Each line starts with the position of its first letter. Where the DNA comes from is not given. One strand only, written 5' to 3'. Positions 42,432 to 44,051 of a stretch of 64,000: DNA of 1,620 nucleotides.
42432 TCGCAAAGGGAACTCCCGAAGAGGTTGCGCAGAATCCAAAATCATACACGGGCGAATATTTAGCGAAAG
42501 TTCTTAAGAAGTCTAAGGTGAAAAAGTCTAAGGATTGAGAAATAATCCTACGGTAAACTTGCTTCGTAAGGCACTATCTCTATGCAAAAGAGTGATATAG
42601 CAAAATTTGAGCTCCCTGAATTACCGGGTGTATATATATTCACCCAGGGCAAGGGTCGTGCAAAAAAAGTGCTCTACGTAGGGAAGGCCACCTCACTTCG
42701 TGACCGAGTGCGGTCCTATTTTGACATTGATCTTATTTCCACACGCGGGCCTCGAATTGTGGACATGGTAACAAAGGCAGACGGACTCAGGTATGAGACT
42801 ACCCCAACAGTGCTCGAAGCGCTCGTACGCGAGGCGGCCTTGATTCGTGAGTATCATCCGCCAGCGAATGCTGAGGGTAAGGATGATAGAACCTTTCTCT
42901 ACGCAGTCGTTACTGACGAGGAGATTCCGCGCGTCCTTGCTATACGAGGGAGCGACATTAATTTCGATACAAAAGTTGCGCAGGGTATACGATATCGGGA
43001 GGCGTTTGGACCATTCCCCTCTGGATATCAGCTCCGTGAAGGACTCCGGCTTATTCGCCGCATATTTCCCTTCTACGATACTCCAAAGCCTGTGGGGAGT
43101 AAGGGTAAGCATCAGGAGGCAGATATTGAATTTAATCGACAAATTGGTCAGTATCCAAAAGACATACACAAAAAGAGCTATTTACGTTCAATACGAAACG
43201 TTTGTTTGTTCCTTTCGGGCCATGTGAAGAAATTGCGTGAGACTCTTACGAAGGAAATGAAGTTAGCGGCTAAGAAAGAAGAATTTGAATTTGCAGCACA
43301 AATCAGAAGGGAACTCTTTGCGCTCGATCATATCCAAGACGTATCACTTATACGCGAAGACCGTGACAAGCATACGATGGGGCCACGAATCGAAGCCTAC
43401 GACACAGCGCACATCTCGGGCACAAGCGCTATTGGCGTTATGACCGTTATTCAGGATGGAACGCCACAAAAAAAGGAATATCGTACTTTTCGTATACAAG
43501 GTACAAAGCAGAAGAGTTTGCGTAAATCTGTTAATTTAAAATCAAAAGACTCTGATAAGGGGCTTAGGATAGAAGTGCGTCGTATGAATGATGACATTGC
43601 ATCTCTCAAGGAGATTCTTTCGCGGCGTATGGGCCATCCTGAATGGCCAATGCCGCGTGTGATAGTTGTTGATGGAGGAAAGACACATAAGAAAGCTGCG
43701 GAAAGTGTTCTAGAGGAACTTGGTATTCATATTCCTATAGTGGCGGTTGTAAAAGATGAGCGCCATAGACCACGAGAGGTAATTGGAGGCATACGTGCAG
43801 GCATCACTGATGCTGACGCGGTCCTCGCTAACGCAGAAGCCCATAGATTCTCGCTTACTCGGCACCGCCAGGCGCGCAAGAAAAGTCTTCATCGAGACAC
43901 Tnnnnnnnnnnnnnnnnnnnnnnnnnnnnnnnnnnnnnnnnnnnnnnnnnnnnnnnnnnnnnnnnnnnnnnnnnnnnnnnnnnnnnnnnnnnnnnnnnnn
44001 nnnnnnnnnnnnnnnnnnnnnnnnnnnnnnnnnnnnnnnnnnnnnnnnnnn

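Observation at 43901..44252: Promoter-to-terminator ~265-nt non-coding transcript between uvrC and ddl, beginning GGGGCUG…, with rnpB-like sequence islands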

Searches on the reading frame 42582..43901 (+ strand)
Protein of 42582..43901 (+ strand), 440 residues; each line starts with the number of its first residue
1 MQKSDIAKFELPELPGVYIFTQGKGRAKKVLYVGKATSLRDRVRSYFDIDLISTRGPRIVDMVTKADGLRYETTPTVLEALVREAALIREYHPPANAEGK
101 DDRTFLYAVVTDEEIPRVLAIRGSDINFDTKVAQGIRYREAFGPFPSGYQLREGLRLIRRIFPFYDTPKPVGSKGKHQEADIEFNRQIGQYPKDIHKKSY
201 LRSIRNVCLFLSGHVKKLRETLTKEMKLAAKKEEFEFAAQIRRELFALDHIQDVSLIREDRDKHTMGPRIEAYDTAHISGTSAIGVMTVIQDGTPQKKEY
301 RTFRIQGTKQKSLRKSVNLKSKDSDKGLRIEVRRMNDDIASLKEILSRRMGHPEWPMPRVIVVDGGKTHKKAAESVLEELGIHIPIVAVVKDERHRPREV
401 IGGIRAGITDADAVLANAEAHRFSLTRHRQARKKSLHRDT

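Call 81: search_protein_families(library=pfam, proteins=[window:42582-43901:+], max_evalue=0.01)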
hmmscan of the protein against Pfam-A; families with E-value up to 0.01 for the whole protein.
window:42582-43901:+ (440 aa): 3 families
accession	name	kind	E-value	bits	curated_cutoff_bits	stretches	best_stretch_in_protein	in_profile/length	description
PF08459.17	UvrC_RNaseH_dom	-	3.3e-28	99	22.3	1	268-409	11-123/159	UvrC RNAse H endonuclease domain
PF02151.25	UVR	-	9.1e-07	28.9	21.5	1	216-249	1-34/36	UvrB/uvrC motif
PF01541.30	GIY-YIG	-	0.002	18.8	22.6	1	16-93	3-74/78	GIY-YIG catalytic domain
